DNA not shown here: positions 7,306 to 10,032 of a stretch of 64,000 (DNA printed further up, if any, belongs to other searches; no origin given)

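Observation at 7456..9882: Tri-domain lipid-headgroup enzyme: cytidylyltransferase + CDP-alcohol transferase-like + flippase-like domain in one 808-aa polypeptide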

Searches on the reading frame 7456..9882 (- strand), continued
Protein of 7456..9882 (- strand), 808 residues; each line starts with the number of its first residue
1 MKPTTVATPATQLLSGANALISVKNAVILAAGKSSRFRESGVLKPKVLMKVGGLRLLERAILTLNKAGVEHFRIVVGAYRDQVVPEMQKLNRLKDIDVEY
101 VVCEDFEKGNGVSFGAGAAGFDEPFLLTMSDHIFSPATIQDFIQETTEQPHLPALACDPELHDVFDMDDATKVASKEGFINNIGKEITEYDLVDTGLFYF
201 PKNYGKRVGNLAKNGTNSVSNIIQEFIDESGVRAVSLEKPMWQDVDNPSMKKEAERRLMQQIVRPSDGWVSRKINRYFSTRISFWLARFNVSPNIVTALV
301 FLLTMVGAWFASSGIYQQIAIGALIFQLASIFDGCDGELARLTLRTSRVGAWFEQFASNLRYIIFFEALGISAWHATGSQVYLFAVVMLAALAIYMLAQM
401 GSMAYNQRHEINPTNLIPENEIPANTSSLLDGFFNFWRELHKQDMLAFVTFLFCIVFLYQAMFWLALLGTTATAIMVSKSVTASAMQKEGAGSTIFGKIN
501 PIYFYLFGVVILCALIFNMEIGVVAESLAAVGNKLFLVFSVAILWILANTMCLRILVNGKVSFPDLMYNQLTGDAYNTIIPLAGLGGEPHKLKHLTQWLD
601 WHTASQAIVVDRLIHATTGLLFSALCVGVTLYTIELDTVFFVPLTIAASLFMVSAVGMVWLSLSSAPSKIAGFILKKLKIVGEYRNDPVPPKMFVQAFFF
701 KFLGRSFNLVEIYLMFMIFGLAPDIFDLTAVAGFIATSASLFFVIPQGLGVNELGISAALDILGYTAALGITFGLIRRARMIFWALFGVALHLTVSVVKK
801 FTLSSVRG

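Call 33: find_encoding_contigs(protein=P0085, flank=8000, max_places=2)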
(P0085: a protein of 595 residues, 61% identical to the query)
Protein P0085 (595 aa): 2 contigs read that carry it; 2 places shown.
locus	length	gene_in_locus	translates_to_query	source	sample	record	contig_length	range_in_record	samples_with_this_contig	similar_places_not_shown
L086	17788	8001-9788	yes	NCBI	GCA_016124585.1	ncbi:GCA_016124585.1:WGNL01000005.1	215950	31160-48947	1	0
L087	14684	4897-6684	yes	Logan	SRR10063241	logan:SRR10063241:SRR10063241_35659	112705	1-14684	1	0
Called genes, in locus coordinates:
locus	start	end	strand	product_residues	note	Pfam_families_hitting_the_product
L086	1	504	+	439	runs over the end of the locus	PF01553:Acyltransferase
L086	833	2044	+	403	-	PF00903:Glyoxalase, PF22677:Ble-like_N (weak), PF06439:3keto-disac_hyd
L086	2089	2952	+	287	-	PF20434:BD-FAE, PF07859:Abhydrolase_3, PF00326:Peptidase_S9 (faint), PF01738:DLH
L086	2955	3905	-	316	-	PF08557:Lipid_DES, PF00487:FA_desaturase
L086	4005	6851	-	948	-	PF13620:CarboxypepD_reg, PF13715:CarbopepD_reg_2, PF22904:NOMO1-like_2nd (faint), PF14905:OMP_b-brl_3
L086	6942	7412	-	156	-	PF16231:DUF4890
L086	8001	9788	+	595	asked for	PF12804:NTP_transf_3, PF03706:LPG_synthase_TM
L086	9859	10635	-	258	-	PF05154:TM2, PF09851:SHOCT (weak)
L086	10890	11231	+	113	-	-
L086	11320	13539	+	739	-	PF13620:CarboxypepD_reg (weak), PF13715:CarbopepD_reg_2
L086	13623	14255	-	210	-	PF04199:Cyclase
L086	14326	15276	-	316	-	PF00535:Glycos_transf_2, PF10111:Glyco_tranf_2_2 (faint), PF13641:Glyco_tranf_2_3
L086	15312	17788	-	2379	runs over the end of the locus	PF05572:Peptidase_M43, PF00801:PKD (faint), PF13360:PQQ_2 (faint), PF13585:CHU_C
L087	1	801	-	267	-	?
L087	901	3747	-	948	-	PF13620:CarboxypepD_reg, PF13715:CarbopepD_reg_2, PF22904:NOMO1-like_2nd (faint), PF14905:OMP_b-brl_3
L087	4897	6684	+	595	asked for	PF12804:NTP_transf_3, PF03706:LPG_synthase_TM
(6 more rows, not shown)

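Call 34: find_encoding_contigs(protein=P0071, flank=8000, max_places=2)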
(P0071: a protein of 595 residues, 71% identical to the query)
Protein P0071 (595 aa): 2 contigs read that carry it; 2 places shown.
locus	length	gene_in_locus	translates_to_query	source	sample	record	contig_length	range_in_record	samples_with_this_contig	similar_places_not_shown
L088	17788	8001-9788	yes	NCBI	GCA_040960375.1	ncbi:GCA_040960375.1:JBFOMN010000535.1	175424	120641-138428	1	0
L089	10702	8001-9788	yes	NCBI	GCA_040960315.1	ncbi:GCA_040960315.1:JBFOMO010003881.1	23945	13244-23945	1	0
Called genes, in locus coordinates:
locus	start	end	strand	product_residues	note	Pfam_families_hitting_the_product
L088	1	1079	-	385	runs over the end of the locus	PF00089:Trypsin, PF13365:Trypsin_2, PF00595:PDZ (faint), PF13180:PDZ_2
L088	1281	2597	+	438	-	PF01553:Acyltransferase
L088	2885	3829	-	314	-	PF08557:Lipid_DES, PF00487:FA_desaturase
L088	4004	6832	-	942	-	PF13620:CarboxypepD_reg, PF13715:CarbopepD_reg_2, PF14905:OMP_b-brl_3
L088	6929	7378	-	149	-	PF16231:DUF4890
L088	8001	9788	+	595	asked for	PF00483:NTP_transferase (faint), PF12804:NTP_transf_3, PF03706:LPG_synthase_TM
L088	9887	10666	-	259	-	PF05154:TM2 (weak), PF00515:TPR_1 (faint), PF09851:SHOCT (weak)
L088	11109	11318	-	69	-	-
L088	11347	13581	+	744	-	PF13620:CarboxypepD_reg, PF13715:CarbopepD_reg_2, PF00593:TonB_dep_Rec_b-barrel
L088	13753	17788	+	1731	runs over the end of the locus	PF18483:Lectin_L-type_dom, PF24312:Ig-like_POM152 (faint), PF24527:Ig-like_Pom152_9 (faint), PF13573:SprB, PF13585:CHU_C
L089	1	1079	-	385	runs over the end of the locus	PF00089:Trypsin, PF13365:Trypsin_2, PF00595:PDZ (faint), PF13180:PDZ_2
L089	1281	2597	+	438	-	PF01553:Acyltransferase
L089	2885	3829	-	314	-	PF08557:Lipid_DES, PF00487:FA_desaturase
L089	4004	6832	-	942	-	PF13620:CarboxypepD_reg, PF13715:CarbopepD_reg_2, PF14905:OMP_b-brl_3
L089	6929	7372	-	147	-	PF16231:DUF4890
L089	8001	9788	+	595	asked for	PF00483:NTP_transferase (faint), PF12804:NTP_transf_3, PF03706:LPG_synthase_TM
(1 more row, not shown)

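Call 35: find_encoding_contigs(protein=P0040, flank=8000, max_places=2)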
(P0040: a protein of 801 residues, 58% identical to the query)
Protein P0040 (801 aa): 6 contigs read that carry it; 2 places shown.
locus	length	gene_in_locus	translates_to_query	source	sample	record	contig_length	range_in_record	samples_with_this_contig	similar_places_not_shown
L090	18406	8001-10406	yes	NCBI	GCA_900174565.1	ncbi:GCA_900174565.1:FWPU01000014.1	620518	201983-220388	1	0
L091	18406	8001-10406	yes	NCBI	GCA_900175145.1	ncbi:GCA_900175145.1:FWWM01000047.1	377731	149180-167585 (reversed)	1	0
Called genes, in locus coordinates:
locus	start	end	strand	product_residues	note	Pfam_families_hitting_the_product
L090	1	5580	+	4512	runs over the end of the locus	PF13620:CarboxypepD_reg (faint), PF13715:CarbopepD_reg_2 (faint), PF17210:SdrD_B (weak), PF17802:SpaA (faint), PF22904:NOMO1-like_2nd (faint), PF17210:SdrD_B, PF20009:GEVED, PF17963:Big_9 (weak), +2 more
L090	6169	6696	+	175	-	-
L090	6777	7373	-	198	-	-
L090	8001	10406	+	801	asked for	PF00483:NTP_transferase (faint), PF12804:NTP_transf_3, PF01066:CDP-OH_P_transf (weak), PF03706:LPG_synthase_TM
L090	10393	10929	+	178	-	-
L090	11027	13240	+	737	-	PF13620:CarboxypepD_reg, PF13715:CarbopepD_reg_2, PF07715:Plug (weak), PF00593:TonB_dep_Rec_b-barrel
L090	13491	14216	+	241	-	-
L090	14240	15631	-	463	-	PF02233:PNTB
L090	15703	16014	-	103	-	PF12769:PNTB_4TM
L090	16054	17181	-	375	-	PF05222:AlaDh_PNT_N, PF02826:2-Hacid_dh_C (faint), PF01262:AlaDh_PNT_C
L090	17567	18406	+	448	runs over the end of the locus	PF26314:MptA_B_family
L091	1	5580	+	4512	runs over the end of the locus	PF13620:CarboxypepD_reg (faint), PF13715:CarbopepD_reg_2 (faint), PF17210:SdrD_B (weak), PF17802:SpaA (faint), PF22904:NOMO1-like_2nd (faint), PF17210:SdrD_B, PF20009:GEVED, PF17963:Big_9 (weak), +2 more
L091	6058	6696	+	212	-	-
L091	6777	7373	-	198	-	-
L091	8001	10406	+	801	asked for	PF00483:NTP_transferase (faint), PF12804:NTP_transf_3, PF01066:CDP-OH_P_transf (weak), PF03706:LPG_synthase_TM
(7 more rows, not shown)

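Call 50: predict_structure(alignment_id=A3)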
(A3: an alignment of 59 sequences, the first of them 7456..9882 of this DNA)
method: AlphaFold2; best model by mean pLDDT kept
length: 808 residues; sequences in the alignment: 59
mean_pLDDT: 84.3   pTM: 0.66
mean pLDDT of the five models: 84.3, 83.3, 80.8, 80.5, 78.2
residues with pLDDT >= 90: 393; 70-90: 294; 50-70: 99; < 50: 22
segments of 3 or more residues with pLDDT < 50: 1-19
pLDDT, mean of each block of 10 residues (from residue 1): 33 38 90 80 88 93 94 94 94 93 92 94 95 93 92 95 89 94 91 96 94 91 91 94 92 90 79 87 91 93 97 94 96 89 83 87 96 92 91 87 77 57 59 73 88 93 90 80 66 55 74 65 63 81 93 93 95 84 70 90 86 90 94 90 92 91 76 63 65 93 92 90 90 85 60 78 82 83 87 87 64
secondary structure, 60 per line:
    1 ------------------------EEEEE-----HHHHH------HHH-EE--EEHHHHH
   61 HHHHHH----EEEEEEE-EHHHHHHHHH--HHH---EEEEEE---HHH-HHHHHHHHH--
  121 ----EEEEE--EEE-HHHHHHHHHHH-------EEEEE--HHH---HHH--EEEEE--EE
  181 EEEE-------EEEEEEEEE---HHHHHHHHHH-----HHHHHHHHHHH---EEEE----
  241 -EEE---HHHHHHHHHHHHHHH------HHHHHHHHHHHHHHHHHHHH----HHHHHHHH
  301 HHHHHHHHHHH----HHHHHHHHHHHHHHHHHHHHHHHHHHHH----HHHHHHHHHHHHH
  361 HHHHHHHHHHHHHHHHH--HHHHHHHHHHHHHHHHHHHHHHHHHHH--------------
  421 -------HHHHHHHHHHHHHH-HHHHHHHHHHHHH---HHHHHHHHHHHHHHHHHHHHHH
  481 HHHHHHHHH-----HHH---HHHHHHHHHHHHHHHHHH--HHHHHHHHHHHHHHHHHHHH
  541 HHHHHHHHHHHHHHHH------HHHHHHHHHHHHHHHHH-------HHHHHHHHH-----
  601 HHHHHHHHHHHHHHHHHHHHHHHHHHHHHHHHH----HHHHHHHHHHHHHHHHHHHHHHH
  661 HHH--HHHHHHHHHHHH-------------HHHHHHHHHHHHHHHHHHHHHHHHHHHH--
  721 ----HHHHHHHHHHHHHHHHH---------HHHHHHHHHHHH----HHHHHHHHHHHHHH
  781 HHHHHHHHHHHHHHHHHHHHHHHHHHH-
elements in order (helices of 4 or more, strands of 3 or more residues): E25-29 H35-39 H56-66 E71-77 H80-88 E97-102 H110-118 E125-129 E132-134 H136-146 E154-158 E172-176 E179-184 E192-200 H204-213 H219-229 E233-236 E242-244 H248-262 H269-288 H293-311 H316-343 H348-377 H380-406 H428-441 H443-455 H459-489 H501-518 H521-556 H563-579 H587-595 H601-633 H638-663 H666-677 H691-718 H725-741 H751-762 H767-807
